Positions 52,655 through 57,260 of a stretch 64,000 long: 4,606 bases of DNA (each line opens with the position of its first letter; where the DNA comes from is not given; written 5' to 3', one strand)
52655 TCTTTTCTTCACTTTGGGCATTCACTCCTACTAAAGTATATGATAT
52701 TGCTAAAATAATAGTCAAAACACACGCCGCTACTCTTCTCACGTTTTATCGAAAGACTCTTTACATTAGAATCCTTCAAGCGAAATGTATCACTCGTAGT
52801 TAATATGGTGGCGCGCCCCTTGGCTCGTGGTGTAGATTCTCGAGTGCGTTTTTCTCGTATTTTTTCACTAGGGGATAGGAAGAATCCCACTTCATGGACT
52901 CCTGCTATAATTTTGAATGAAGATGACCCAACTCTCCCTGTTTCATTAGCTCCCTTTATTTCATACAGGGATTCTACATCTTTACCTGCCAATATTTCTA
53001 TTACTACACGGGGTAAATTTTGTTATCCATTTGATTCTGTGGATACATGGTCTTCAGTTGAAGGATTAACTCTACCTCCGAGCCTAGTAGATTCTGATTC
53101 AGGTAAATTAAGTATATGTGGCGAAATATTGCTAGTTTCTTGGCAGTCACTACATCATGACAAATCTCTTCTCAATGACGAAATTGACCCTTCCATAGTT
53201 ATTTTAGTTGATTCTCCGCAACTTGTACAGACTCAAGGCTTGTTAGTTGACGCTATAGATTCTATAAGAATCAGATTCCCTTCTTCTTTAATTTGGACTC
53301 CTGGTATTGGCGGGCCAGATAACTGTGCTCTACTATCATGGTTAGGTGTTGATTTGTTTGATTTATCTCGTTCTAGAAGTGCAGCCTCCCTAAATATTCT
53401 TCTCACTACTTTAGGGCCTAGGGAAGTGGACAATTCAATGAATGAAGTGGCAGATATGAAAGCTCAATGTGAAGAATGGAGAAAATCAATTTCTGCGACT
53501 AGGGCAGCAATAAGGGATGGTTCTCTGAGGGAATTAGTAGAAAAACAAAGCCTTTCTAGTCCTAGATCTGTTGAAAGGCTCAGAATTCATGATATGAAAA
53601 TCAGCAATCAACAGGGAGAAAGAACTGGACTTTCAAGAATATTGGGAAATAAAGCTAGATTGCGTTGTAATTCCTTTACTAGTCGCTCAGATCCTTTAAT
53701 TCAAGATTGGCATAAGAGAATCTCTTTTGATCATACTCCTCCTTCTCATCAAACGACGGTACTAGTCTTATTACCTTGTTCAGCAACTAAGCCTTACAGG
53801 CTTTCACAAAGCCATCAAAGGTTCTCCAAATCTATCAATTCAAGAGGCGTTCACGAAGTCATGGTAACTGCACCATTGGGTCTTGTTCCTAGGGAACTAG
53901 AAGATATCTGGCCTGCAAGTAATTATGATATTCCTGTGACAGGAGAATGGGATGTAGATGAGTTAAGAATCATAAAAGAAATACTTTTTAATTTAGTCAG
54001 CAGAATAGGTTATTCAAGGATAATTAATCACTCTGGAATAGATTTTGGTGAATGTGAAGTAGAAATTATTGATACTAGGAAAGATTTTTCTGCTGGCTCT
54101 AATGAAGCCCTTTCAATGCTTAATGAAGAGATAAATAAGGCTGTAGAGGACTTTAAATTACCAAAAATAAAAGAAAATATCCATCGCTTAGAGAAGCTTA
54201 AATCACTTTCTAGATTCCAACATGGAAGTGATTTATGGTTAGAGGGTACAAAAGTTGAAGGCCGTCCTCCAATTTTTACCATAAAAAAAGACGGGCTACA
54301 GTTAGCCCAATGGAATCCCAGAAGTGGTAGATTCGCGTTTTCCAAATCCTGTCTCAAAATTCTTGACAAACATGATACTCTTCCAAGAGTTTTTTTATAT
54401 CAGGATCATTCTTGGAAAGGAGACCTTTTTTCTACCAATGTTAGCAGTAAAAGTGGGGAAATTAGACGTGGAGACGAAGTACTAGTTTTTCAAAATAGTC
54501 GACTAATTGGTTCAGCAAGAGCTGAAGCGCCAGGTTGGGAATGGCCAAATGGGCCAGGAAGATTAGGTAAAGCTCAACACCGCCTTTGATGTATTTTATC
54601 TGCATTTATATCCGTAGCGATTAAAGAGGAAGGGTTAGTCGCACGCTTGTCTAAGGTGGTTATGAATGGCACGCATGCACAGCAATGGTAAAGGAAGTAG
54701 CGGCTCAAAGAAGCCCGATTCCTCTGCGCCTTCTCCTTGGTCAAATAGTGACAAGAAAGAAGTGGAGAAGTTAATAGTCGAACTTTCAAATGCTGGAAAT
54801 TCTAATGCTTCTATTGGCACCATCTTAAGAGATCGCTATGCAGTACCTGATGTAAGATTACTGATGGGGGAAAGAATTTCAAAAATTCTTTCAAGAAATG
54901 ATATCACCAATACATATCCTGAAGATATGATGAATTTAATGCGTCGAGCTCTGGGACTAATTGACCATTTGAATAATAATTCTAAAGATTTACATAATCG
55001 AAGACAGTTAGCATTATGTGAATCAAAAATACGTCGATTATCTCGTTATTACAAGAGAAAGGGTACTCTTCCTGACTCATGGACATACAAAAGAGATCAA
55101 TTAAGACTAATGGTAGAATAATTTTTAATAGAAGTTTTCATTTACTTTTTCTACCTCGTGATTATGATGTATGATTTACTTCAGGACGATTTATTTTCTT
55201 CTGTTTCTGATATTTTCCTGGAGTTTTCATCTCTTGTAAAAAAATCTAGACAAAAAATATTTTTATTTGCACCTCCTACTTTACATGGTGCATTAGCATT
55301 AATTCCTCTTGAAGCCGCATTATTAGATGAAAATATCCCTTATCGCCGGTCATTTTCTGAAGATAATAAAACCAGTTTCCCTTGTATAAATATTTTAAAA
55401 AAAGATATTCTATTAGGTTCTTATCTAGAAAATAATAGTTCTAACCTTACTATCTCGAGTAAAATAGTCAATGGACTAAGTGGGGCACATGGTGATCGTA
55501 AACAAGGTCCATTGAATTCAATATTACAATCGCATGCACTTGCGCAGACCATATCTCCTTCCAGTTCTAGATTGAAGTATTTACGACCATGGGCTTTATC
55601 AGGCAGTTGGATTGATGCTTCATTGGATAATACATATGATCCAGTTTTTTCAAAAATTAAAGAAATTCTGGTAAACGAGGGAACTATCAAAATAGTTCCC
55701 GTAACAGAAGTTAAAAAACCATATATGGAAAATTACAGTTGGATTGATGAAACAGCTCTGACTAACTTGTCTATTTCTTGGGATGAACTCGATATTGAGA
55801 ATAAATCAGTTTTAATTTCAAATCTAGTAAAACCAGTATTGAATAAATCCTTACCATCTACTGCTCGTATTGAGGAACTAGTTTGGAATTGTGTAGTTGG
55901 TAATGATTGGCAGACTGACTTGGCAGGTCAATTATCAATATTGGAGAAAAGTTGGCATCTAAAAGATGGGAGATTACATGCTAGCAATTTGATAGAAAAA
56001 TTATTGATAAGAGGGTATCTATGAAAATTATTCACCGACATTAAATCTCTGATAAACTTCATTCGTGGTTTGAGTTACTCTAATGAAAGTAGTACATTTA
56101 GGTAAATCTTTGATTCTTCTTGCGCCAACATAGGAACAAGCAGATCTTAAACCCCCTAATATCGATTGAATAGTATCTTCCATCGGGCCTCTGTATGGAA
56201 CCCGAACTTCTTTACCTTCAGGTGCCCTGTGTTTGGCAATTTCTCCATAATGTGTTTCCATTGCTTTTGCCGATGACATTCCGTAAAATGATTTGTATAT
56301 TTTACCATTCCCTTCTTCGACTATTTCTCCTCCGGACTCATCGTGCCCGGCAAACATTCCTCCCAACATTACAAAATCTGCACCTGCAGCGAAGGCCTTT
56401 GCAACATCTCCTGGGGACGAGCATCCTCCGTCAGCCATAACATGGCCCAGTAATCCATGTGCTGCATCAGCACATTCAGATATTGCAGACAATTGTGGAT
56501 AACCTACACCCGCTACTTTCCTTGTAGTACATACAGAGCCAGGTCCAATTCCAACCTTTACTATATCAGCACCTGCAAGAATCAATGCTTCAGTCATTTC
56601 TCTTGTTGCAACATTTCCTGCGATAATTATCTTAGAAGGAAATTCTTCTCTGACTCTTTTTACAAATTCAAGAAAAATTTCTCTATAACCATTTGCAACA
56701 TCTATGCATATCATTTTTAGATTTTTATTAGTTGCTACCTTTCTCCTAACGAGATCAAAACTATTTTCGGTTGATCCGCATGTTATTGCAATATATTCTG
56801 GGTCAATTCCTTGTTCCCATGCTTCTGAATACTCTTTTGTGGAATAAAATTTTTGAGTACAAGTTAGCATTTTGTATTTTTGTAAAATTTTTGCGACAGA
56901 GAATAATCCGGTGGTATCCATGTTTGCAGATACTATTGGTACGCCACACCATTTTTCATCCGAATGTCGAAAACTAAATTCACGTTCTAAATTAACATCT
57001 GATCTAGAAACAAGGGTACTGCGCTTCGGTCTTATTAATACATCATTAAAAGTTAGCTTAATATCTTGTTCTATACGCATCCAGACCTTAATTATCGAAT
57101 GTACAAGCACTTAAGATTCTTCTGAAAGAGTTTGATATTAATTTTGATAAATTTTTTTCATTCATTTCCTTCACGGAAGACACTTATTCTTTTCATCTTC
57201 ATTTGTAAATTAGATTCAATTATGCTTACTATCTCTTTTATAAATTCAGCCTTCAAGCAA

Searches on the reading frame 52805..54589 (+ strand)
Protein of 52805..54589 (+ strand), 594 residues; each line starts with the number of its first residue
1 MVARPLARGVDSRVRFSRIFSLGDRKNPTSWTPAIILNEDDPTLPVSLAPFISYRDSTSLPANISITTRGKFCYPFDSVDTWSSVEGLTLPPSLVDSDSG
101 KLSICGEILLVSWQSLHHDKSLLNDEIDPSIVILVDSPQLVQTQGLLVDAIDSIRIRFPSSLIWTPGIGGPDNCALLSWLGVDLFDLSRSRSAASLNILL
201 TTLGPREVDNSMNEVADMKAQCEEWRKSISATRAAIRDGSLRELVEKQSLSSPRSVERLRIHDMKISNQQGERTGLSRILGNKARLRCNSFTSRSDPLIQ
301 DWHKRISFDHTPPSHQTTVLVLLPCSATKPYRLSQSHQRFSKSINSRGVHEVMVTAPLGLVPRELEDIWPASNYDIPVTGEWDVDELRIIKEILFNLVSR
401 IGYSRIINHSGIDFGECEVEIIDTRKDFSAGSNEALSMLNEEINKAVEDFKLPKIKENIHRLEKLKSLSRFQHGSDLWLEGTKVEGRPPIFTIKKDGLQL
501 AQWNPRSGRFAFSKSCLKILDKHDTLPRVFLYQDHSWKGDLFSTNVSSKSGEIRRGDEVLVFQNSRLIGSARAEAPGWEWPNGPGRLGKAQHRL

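Call 5: search_protein_families(library=pfam, proteins=[window:52805-54589:+], max_evalue=0.001)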
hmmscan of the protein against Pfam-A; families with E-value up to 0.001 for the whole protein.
window:52805-54589:+ (594 aa): 1 family
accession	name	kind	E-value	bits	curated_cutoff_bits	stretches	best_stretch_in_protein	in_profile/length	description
PF17884.7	DUF5591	-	3.3e-39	134.6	26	1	299-437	1-144/150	Domain of unknown function (DUF5591)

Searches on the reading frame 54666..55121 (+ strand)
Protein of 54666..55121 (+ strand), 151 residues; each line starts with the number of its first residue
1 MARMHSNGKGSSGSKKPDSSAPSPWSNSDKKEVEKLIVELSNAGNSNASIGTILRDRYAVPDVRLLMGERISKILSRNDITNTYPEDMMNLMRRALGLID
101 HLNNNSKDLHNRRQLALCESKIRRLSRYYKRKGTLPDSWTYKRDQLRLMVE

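Call 5: search_protein_families(library=pfam, proteins=[window:54666-55121:+], max_evalue=0.001)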
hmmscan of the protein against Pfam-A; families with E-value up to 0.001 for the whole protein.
window:54666-55121:+ (151 aa): 2 families
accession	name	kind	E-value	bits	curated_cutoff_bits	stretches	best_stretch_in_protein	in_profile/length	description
PF08069.17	Ribosomal_S13_N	-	1.1e-20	73.9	25.4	1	1-60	1-60/60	Ribosomal S13/S15 N-terminal domain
PF00312.27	Ribosomal_S15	-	8.2e-14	52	31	1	81-148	15-80/81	Ribosomal protein S15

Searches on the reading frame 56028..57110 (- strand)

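Call 5: search_protein_families(library=pfam, proteins=[window:56028-57110:-], max_evalue=0.001)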
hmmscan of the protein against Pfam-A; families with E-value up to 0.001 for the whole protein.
window:56028-57110:- (360 aa): 3 families
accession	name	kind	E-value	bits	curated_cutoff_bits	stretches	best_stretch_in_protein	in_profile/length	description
PF00478.31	IMPDH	-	7.7e-81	272.2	25.6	1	19-349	2-338/345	IMP dehydrogenase / GMP reductase domain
PF01070.24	FMN_dh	-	2.2e-08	34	24.9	1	145-254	205-306/350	FMN-dependent dehydrogenase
PF00977.27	His_biosynth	-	0.00038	20.4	23.6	0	129-187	44-102/228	Histidine biosynthesis protein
